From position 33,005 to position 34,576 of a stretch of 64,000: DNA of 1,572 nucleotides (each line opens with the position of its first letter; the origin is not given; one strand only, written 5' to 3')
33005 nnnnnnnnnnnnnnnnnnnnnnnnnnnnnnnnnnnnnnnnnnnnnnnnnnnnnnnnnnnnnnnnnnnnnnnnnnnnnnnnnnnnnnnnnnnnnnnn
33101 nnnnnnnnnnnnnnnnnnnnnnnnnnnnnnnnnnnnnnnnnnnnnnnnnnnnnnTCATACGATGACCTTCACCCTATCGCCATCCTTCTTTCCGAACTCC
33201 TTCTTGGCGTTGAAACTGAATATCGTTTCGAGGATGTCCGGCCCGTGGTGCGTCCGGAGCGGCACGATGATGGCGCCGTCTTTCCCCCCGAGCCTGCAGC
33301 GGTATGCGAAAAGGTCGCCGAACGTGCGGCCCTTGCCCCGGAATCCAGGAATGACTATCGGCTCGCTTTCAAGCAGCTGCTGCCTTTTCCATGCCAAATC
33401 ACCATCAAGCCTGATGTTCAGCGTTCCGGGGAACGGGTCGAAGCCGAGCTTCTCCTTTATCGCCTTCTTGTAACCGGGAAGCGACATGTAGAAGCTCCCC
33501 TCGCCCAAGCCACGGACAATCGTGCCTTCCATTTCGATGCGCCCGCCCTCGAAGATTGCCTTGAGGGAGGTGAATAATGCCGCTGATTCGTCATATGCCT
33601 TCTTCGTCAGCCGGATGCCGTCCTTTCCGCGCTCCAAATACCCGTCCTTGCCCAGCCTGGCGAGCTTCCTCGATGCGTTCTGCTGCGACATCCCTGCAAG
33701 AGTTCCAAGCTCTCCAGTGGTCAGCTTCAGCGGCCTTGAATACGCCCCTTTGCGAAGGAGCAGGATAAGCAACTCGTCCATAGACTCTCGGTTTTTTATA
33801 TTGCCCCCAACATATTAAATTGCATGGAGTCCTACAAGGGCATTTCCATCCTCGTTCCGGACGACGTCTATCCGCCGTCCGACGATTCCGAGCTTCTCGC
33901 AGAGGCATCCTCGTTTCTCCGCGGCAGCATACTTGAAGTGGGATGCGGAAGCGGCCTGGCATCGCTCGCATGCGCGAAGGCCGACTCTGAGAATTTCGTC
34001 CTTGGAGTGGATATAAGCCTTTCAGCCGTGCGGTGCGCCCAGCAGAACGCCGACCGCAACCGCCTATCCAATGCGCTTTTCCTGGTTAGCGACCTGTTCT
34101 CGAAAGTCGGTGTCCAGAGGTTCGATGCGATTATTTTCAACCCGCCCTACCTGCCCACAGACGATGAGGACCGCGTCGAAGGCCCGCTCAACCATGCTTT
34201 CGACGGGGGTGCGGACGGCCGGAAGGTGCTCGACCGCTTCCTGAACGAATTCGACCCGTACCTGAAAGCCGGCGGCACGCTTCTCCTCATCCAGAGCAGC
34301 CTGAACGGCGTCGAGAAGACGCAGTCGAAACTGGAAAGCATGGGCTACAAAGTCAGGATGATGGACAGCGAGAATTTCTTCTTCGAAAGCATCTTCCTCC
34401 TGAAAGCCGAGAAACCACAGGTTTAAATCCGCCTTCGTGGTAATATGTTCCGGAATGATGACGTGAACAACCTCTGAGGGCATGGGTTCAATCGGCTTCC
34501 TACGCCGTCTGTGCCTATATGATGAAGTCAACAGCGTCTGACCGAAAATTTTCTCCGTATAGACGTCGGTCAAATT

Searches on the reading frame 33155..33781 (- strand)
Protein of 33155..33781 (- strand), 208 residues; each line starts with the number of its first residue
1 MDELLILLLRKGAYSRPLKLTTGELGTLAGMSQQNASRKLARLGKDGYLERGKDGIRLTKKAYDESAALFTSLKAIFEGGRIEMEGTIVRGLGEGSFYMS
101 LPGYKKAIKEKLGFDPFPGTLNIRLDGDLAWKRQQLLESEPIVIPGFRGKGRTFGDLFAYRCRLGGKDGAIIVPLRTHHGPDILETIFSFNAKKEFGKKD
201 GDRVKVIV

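Call 29: search_protein_families(library=pfam, proteins=[window:33155-33781:-], max_evalue=0.001)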
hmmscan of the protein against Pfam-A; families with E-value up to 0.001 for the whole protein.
window:33155-33781:- (208 aa): 3 families
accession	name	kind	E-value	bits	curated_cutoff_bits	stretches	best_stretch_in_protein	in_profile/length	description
PF01982.22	CTP-dep_RFKase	-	4.4e-36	123.9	25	1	88-207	1-120/121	Domain of unknown function DUF120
PF13545.12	HTH_Crp_2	-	7.4e-07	29.5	27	1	10-60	13-63/70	Crp-like helix-turn-helix domain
PF12802.13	MarR_2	-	3.9e-05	24.2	27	1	19-54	20-55/61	MarR family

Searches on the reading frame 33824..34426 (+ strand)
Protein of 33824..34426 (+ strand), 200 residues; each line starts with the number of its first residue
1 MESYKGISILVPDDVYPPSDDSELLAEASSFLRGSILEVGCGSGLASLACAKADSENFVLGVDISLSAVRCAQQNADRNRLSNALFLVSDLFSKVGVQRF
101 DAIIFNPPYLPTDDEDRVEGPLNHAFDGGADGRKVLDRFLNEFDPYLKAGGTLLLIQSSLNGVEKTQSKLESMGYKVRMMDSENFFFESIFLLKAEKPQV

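Call 29: search_protein_families(library=pfam, proteins=[window:33824-34426:+], max_evalue=0.001)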
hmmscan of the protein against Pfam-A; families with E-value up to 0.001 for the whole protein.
window:33824-34426:+ (200 aa): 9 families
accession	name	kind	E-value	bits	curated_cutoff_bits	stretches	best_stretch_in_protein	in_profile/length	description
PF05175.20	MTS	-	1.6e-18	67.3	23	1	24-110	22-109/170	Methyltransferase small domain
PF13847.12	Methyltransf_31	-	7.4e-12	45.6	27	1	35-159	6-113/145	Methyltransferase domain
PF13649.12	Methyltransf_25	-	6.7e-10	40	27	1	36-106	1-71/97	Methyltransferase domain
PF06325.19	PrmA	-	7.6e-10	39.2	22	1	35-106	164-233/296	Ribosomal protein L11 methyltransferase (PrmA)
PF02390.23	Methyltransf_4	-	8.7e-08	32.3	24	1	36-91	5-60/173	Putative methyltransferase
PF08241.18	Methyltransf_11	-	2.9e-07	31.4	21.2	1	37-105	1-66/95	Methyltransferase domain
PF08242.18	Methyltransf_12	-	5.7e-07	30.6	30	1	37-105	1-71/98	Methyltransferase domain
PF01170.24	UPF0020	-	1.9e-05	24.9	22.3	1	52-112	72-134/197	RMKL-like, methyltransferase domain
PF13489.12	Methyltransf_23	-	0.00074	19.7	27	0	25-83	13-61/164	Methyltransferase domain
